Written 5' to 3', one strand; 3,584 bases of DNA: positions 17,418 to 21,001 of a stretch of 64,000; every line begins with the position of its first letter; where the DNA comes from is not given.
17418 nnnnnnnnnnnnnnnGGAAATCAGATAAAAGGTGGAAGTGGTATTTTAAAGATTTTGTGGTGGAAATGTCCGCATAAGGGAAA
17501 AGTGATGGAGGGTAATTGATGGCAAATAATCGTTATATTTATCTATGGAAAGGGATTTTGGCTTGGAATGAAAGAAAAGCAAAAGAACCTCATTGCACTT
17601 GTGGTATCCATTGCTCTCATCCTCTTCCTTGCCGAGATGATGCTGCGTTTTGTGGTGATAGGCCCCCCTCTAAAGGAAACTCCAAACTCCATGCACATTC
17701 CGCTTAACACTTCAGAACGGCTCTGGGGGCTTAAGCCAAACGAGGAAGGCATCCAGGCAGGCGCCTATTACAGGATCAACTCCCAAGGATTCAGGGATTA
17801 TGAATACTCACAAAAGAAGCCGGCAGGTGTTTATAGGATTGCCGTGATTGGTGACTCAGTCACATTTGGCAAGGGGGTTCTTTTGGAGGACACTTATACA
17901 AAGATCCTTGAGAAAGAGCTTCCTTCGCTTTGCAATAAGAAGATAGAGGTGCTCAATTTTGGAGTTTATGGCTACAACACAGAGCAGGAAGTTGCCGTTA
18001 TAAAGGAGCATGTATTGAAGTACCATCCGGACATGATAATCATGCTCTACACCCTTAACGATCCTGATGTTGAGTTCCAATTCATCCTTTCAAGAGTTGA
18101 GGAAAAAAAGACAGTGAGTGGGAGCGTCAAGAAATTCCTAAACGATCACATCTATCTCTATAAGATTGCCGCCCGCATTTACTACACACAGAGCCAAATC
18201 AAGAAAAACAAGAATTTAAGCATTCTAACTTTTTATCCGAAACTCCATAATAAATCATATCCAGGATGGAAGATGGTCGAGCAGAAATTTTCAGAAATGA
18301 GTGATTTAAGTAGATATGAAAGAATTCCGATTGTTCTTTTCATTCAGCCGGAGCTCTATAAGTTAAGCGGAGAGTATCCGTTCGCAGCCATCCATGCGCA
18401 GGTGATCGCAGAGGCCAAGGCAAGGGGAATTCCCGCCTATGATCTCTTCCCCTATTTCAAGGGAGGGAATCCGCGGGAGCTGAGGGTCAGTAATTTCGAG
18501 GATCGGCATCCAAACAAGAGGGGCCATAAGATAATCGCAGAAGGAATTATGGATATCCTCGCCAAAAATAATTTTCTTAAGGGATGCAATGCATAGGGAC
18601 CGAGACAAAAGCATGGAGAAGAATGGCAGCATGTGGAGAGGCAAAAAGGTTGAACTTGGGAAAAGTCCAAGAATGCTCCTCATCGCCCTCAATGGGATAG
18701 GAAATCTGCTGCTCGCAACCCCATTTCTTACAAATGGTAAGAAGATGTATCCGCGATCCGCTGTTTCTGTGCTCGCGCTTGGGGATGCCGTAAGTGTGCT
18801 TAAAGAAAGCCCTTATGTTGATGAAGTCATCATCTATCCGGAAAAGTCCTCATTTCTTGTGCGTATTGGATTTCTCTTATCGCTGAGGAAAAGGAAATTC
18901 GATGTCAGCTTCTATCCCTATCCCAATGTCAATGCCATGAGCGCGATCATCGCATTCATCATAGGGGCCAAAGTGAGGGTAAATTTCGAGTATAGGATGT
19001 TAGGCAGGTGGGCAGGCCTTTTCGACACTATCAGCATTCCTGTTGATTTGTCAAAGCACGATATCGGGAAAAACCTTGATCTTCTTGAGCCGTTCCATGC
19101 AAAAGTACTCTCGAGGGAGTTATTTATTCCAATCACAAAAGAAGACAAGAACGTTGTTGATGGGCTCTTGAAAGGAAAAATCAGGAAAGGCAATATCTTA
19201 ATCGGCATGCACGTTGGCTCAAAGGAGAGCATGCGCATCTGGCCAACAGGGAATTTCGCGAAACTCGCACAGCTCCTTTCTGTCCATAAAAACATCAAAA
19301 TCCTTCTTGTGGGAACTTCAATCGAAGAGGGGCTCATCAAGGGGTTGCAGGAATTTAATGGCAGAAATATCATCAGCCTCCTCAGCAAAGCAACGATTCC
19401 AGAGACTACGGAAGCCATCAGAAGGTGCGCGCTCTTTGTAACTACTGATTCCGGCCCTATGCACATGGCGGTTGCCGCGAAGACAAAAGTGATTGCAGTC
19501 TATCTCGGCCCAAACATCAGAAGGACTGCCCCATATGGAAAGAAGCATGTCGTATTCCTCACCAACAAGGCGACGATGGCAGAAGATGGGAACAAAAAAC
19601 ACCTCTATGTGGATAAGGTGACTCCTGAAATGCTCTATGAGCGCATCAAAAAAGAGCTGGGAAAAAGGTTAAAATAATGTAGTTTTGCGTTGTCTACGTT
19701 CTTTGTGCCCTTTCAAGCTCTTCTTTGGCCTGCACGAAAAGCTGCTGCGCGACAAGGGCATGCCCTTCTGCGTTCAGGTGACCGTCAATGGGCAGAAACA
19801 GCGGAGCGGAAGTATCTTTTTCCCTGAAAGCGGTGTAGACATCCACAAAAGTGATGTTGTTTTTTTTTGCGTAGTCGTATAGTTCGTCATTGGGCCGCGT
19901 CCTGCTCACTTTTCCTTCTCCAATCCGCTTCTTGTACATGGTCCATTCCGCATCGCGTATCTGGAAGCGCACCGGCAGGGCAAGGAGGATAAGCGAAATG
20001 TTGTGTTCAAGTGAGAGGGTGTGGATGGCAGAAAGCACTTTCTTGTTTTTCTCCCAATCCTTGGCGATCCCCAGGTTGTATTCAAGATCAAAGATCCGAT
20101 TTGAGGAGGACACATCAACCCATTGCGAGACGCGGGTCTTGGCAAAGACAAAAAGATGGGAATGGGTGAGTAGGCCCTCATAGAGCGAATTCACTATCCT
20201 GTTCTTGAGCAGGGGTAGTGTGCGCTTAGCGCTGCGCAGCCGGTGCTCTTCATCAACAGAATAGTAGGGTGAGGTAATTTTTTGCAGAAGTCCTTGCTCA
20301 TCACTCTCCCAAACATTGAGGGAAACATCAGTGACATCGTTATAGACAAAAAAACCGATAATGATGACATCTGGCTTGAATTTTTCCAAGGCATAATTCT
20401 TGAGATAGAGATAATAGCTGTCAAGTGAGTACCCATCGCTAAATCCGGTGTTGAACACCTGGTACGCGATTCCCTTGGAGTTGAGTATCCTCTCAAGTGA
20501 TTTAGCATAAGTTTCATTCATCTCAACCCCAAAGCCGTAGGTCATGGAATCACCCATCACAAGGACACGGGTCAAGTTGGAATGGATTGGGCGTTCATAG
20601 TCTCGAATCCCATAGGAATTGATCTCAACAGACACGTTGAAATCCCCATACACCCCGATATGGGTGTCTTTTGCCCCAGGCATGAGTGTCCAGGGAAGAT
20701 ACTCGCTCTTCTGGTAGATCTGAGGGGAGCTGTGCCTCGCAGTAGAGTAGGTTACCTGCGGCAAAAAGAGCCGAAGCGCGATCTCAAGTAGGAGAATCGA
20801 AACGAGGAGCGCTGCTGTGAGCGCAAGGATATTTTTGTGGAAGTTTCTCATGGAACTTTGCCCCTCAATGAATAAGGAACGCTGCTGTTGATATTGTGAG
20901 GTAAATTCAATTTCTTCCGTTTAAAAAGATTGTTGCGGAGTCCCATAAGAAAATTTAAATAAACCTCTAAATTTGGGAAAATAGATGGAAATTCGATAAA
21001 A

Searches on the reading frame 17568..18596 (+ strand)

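Call 10: search_protein_families(library=pfam, proteins=[window:17568-18596:+], max_evalue=0.01)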
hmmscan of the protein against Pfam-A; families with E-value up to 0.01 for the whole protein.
window:17568-18596:+ (342 aa): 2 families
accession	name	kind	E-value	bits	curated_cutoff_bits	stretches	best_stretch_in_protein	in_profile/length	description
PF13472.12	Lipase_GDSL_2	-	2.1e-10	41.8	32.9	1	93-322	1-178/178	GDSL-like Lipase/Acylhydrolase family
PF00657.28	Lipase_GDSL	-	7.8e-06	26.6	23.6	1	91-327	1-208/208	GDSL-like Lipase/Acylhydrolase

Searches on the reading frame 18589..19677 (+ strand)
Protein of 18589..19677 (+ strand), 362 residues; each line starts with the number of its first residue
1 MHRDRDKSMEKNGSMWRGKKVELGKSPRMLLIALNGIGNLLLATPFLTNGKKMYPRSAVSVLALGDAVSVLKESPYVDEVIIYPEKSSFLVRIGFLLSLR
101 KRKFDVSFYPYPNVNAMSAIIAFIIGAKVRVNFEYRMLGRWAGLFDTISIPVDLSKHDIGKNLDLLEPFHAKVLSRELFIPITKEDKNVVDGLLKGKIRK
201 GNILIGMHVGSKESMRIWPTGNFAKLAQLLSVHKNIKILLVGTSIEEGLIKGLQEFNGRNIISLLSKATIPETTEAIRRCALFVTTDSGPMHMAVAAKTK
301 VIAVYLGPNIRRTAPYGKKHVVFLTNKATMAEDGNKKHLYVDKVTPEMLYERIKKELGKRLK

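Call 10: search_protein_families(library=pfam, proteins=[window:18589-19677:+], max_evalue=0.01)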
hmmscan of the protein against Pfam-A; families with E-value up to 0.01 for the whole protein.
window:18589-19677:+ (362 aa): 1 family
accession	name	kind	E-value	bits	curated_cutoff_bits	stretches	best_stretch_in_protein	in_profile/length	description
PF01075.23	Glyco_transf_9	-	2.3e-23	83.2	22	1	115-332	22-236/247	Glycosyltransferase family 9 (heptosyltransferase)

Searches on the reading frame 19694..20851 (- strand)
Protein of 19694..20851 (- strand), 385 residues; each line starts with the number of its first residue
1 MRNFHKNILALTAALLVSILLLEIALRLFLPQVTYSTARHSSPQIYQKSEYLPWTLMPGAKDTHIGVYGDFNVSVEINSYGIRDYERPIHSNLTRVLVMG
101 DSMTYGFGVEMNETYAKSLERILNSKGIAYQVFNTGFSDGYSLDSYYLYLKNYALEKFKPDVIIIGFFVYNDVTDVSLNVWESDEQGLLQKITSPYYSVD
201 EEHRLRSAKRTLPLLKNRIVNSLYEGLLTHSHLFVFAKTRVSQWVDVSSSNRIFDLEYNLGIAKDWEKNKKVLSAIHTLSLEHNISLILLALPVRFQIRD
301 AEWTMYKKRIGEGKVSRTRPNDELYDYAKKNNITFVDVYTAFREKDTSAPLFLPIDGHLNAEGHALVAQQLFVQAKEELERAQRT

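Call 10: search_protein_families(library=pfam, proteins=[window:19694-20851:-], max_evalue=0.01)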
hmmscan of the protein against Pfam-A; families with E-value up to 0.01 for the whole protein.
window:19694-20851:- (385 aa): 3 families
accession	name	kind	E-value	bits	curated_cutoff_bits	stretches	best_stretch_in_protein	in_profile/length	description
PF13472.12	Lipase_GDSL_2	-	1.4e-11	45.6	32.9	2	321-366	132-178/178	GDSL-like Lipase/Acylhydrolase family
PF16822.11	ALGX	-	8.9e-06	26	26.5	1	281-378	40-133/268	SGNH hydrolase-like domain, acetyltransferase AlgX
PF00657.28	Lipase_GDSL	-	7.3e-05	23.4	23.6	0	96-192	1-110/208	GDSL-like Lipase/Acylhydrolase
